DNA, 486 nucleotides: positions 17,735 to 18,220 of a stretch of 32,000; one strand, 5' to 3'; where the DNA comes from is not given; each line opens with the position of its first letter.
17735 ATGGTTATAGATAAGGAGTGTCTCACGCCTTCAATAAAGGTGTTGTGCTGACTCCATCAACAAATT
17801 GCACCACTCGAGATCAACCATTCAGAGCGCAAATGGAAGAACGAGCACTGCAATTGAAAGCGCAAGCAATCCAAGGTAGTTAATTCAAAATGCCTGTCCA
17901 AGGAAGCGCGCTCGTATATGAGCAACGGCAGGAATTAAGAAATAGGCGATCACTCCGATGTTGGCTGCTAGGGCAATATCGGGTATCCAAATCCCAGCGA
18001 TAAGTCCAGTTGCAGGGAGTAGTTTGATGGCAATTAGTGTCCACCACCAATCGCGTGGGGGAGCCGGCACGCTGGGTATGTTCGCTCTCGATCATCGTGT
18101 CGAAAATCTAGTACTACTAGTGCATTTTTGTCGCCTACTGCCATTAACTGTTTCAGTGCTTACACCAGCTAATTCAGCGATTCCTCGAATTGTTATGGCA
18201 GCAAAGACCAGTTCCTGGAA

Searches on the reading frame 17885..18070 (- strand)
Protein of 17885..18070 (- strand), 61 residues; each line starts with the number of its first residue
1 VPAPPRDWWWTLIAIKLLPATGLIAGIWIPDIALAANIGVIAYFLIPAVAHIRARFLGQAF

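Call 72: search_protein_families(library=pfam, proteins=[window:17885-18070:-], max_evalue=0.1)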
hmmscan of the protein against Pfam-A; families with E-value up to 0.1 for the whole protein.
window:17885-18070:- (61 aa): 1 family
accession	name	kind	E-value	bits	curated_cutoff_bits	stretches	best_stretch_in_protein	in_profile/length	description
PF13564.11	DoxX_2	-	4.8e-06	27.1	26.3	1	7-55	35-85/103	DoxX-like family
